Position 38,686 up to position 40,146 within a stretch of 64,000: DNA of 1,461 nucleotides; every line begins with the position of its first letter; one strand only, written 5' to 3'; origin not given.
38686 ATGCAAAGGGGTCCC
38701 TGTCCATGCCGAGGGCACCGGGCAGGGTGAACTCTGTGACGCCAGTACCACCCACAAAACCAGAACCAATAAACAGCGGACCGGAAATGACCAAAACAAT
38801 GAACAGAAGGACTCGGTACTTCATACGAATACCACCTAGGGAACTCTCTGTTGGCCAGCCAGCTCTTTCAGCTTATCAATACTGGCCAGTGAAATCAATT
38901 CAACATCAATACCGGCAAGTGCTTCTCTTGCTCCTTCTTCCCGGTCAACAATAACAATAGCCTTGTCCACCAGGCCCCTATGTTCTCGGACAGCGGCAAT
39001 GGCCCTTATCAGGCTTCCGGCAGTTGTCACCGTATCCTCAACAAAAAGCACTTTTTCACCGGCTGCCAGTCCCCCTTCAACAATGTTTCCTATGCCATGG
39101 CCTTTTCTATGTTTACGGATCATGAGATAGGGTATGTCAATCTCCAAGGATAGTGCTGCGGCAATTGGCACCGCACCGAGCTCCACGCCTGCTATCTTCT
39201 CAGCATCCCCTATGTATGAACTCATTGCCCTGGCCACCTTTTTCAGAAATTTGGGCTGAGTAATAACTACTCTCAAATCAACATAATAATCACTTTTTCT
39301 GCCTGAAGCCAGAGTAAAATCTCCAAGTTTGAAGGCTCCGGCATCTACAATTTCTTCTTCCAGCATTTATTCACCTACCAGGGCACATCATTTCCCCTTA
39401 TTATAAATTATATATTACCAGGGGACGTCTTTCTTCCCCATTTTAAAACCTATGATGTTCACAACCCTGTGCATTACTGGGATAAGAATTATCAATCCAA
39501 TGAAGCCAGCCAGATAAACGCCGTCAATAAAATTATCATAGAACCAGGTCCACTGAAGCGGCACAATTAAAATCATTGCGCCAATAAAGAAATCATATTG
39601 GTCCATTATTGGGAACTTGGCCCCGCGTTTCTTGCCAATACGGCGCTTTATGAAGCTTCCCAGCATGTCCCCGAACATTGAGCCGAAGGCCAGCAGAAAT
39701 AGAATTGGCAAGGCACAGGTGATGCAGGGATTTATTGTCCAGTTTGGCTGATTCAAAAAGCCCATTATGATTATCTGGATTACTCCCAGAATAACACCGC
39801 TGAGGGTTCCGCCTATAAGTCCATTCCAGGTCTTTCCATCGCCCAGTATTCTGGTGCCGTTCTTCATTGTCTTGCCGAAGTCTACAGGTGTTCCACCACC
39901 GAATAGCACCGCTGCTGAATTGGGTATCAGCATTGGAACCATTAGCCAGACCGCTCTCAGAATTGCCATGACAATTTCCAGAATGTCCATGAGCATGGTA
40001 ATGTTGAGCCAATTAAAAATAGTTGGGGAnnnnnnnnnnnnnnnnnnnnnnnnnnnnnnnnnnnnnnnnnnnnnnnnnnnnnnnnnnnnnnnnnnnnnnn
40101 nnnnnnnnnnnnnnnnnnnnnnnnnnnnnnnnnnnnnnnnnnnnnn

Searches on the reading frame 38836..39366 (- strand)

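Call 82: search_protein_families(library=pfam, proteins=[window:38836-39366:-], max_evalue=0.0001)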
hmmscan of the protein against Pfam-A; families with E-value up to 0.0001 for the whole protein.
window:38836-39366:- (176 aa): 1 family
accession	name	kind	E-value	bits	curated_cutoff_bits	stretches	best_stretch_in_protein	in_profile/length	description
PF00156.33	Pribosyltran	-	6.3e-12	45.5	26.3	1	37-149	8-133/158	Phosphoribosyl transferase domain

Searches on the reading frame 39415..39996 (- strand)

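Call 82: search_protein_families(library=pfam, proteins=[window:39415-39996:-], max_evalue=0.0001)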
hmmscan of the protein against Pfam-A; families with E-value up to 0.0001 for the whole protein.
window:39415-39996:- (193 aa): 2 families
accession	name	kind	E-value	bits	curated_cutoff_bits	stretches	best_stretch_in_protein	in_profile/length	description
PF01864.22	CarS-like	-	3.3e-47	161.1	22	1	10-193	3-175/175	CDP-archaeol synthase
PF01148.25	CTP_transf_1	-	2.4e-07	31.3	24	1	54-123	169-231/264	Cytidylyltransferase family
